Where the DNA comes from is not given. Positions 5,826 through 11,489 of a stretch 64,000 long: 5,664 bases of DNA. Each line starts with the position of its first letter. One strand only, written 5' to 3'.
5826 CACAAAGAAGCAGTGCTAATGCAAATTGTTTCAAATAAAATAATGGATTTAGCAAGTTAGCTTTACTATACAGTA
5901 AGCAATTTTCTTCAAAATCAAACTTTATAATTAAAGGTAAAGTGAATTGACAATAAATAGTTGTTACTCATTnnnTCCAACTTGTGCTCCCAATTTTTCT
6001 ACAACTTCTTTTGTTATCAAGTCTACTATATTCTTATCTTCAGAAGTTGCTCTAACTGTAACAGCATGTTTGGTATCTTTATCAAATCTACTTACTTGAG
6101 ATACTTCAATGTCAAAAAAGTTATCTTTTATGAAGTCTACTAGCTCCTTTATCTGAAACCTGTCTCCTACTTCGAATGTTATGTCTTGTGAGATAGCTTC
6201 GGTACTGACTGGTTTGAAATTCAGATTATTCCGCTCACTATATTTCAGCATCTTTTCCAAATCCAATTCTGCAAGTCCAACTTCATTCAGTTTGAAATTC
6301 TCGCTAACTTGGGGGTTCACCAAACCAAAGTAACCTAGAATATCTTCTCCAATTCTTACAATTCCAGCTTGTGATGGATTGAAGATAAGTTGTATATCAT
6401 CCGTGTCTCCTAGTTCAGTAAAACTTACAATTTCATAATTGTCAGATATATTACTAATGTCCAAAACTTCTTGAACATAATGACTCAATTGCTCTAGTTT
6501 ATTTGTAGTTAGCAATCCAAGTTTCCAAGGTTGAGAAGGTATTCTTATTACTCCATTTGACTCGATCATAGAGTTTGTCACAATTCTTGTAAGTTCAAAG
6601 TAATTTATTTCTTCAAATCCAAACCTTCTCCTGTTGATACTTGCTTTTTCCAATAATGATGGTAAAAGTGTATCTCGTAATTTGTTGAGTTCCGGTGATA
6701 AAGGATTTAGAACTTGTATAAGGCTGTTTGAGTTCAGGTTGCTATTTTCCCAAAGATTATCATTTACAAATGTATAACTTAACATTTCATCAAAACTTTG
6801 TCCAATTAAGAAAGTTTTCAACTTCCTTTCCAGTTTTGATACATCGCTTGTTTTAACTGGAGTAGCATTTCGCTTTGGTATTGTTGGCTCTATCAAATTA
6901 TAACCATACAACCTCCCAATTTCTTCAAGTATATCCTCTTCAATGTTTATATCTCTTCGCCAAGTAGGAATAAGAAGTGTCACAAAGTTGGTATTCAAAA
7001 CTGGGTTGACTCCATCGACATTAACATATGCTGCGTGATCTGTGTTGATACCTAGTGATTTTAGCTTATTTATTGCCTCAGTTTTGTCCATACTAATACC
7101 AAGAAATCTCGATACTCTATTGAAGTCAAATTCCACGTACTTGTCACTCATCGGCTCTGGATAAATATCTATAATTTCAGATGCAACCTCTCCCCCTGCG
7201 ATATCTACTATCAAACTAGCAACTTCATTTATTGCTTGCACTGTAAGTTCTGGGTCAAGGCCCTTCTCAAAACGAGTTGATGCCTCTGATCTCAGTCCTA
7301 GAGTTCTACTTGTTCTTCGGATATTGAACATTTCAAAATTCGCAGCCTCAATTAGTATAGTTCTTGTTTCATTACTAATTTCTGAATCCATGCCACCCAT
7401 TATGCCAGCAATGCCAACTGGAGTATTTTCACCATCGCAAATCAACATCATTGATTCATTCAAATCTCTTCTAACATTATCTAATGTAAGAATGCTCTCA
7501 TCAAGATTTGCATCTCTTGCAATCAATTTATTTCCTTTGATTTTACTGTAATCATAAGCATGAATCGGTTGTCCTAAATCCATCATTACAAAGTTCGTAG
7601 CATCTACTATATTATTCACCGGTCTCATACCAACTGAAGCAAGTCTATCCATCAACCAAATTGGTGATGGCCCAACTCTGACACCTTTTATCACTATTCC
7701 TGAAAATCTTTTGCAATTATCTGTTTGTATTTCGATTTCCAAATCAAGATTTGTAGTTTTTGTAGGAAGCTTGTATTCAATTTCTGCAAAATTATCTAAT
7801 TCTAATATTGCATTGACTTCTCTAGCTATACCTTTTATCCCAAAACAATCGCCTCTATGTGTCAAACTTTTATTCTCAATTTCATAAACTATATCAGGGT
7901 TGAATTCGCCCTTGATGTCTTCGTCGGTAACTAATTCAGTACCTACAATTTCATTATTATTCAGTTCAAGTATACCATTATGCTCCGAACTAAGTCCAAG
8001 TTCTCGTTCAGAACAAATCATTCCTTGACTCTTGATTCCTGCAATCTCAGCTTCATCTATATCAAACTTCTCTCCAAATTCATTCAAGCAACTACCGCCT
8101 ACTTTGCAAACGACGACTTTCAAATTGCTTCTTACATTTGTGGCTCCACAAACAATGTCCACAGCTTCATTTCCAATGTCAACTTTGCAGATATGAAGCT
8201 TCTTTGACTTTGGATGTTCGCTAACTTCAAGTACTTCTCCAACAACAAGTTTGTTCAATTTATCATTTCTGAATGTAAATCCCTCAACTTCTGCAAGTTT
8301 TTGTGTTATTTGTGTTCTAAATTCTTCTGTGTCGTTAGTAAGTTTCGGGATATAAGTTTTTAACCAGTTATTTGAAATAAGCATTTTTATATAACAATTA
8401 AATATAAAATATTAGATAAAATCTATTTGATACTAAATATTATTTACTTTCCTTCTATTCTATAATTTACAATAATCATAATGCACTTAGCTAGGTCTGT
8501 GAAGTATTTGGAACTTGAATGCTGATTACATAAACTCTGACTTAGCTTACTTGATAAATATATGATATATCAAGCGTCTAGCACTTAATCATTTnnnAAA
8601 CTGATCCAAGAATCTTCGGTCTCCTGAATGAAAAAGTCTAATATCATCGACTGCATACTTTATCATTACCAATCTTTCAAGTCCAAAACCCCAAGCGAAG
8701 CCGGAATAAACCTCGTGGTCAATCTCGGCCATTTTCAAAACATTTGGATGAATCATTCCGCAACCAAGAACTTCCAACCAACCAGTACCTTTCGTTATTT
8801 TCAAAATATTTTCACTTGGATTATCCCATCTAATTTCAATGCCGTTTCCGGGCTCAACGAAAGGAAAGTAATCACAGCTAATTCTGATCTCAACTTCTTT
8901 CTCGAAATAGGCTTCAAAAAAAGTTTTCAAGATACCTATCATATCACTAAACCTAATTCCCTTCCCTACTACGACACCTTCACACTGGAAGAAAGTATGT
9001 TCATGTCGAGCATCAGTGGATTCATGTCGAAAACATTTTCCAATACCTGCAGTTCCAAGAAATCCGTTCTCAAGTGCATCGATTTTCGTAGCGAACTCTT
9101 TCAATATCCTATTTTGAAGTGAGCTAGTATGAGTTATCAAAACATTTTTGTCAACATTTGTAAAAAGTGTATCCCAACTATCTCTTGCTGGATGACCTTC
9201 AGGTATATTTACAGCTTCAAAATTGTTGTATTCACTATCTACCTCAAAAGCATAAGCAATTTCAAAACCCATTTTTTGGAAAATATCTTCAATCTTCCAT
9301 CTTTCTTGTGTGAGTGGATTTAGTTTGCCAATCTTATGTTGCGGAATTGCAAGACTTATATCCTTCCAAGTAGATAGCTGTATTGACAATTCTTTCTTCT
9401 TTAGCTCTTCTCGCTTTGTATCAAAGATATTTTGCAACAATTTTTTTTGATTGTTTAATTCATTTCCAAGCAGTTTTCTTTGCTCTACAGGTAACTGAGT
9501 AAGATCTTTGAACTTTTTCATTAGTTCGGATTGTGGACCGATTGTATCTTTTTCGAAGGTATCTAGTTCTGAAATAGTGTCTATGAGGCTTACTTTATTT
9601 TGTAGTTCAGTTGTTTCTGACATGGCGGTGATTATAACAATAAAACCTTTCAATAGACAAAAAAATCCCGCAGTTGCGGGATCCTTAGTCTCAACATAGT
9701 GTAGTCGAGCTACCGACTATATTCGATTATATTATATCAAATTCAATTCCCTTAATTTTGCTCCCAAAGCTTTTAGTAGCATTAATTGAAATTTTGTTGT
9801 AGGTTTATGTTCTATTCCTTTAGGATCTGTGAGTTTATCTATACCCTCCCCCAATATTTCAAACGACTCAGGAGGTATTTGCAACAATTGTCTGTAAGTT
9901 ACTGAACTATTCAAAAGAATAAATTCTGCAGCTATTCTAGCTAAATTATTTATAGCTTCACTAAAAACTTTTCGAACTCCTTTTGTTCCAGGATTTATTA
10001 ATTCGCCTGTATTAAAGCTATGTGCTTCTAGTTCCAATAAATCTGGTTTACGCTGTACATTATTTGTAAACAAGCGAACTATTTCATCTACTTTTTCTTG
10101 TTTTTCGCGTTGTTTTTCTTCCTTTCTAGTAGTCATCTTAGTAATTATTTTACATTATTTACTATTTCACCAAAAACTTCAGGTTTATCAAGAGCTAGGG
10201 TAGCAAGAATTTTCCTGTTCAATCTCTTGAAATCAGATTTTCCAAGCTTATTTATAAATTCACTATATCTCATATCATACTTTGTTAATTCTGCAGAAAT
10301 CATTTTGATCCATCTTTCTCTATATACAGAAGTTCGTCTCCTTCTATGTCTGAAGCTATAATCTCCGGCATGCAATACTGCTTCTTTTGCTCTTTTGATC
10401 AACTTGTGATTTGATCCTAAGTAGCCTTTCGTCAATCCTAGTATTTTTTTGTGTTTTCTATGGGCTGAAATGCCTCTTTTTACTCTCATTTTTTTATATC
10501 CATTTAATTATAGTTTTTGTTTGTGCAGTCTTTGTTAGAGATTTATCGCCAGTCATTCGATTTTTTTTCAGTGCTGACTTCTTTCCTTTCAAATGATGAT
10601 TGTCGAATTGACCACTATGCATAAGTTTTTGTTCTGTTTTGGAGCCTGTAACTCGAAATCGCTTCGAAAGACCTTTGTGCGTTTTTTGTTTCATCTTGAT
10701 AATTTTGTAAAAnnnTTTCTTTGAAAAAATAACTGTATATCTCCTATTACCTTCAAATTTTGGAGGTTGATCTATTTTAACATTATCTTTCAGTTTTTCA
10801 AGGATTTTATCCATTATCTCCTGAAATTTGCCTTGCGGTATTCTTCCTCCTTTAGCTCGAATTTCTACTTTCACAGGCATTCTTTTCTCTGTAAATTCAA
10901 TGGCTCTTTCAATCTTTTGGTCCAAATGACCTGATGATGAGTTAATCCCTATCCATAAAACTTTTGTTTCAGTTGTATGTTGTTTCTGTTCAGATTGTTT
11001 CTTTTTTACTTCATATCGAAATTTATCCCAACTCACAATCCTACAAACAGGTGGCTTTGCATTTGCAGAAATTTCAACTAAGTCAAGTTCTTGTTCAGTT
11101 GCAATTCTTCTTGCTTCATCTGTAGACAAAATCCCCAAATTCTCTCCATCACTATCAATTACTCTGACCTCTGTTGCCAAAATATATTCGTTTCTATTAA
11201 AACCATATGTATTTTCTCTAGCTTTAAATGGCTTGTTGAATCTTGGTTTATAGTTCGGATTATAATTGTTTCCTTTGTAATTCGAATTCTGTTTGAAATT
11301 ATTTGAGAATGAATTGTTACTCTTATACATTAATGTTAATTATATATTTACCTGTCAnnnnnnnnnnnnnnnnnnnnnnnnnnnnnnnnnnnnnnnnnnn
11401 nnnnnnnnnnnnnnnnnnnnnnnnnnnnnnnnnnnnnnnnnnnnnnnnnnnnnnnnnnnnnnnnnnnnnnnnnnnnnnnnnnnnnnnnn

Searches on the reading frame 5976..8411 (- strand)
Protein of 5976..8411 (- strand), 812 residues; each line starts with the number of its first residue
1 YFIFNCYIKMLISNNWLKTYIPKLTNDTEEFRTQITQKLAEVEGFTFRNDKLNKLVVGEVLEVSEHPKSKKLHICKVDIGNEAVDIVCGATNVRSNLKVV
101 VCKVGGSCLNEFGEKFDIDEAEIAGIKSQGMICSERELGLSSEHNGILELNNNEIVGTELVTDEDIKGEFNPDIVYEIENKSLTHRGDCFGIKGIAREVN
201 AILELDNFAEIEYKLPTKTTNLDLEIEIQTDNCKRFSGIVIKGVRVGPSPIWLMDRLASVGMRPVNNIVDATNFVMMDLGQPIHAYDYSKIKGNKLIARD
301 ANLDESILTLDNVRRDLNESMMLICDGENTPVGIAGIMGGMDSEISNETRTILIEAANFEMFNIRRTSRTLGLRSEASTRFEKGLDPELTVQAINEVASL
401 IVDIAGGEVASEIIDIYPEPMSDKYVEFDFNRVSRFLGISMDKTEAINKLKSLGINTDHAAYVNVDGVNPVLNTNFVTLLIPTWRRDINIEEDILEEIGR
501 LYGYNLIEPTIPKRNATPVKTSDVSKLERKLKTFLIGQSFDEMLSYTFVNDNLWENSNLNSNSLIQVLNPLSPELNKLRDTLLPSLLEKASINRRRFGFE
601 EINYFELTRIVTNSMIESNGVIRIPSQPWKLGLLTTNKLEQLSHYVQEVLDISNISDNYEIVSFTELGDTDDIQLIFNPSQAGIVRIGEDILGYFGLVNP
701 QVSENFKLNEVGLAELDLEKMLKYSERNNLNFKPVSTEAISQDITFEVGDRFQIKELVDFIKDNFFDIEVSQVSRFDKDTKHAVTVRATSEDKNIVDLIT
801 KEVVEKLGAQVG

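Call 23: search_protein_families(library=pfam, proteins=[window:5976-8411:-], max_evalue=0.01)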
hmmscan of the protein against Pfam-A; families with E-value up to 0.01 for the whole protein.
window:5976-8411:- (812 aa): 4 families
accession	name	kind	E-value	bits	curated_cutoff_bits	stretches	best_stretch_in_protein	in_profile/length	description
PF03483.22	B3_4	-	2.5e-62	210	29.3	1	233-406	2-174/174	B3/4 domain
PF17759.6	tRNA_synthFbeta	-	1.8e-28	99.9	22.4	1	507-718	1-214/214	Phenylalanyl tRNA synthetase beta chain CLM domain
PF01588.26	tRNA_bind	-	3.3e-20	72.4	27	1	55-158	1-95/96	Putative tRNA binding domain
PF03484.21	B5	-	1.3e-14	54.6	28.6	1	426-504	1-67/67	tRNA synthetase B5 domain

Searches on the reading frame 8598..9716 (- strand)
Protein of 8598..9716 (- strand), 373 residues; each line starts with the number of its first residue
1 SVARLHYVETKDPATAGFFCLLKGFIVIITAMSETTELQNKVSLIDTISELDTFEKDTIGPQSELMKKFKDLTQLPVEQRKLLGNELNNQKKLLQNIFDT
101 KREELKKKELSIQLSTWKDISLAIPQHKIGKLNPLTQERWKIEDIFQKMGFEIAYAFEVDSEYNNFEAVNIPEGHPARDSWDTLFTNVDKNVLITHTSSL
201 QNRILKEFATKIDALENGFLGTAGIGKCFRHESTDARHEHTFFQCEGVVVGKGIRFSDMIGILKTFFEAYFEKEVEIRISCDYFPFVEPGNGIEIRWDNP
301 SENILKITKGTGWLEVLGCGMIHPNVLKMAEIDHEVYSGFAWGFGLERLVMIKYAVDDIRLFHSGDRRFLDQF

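Call 23: search_protein_families(library=pfam, proteins=[window:8598-9716:-], max_evalue=0.01)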
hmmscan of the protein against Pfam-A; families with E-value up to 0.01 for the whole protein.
window:8598-9716:- (373 aa): 3 families
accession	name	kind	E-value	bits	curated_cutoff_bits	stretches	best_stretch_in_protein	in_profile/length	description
PF01409.25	tRNA-synt_2d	-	7.9e-75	251.9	19.8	1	119-373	3-246/246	tRNA synthetases class II core domain (F)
PF02912.23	Phe_tRNA-synt_N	-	4e-10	39.9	22.3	1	47-114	2-69/69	Aminoacyl tRNA synthetase class II, N-terminal domain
PF00152.25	tRNA-synt_2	-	0.0041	16.7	25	0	225-271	97-141/308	tRNA synthetases class II (D, K and N)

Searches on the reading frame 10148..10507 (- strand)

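Call 23: search_protein_families(library=pfam, proteins=[window:10148-10507:-], max_evalue=0.01)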
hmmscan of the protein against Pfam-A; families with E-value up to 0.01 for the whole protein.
window:10148-10507:- (120 aa): 1 family
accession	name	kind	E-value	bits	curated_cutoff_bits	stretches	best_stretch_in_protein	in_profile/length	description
PF00453.23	Ribosomal_L20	-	1.3e-28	99.7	30.8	1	8-114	1-106/107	Ribosomal protein L20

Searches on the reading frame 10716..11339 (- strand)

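Call 23: search_protein_families(library=pfam, proteins=[window:10716-11339:-], max_evalue=0.01)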
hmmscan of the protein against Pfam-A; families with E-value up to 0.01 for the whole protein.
window:10716-11339:- (208 aa): 2 families
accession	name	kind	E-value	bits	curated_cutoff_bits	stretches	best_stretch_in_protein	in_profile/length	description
PF05198.21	IF3_N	-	4.2e-28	97.8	26.9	1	50-118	2-70/70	Translation initiation factor IF-3, N-terminal domain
PF00707.27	IF3_C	-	1.7e-07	31.5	34.8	1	133-204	11-83/86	Translation initiation factor IF-3, C-terminal domain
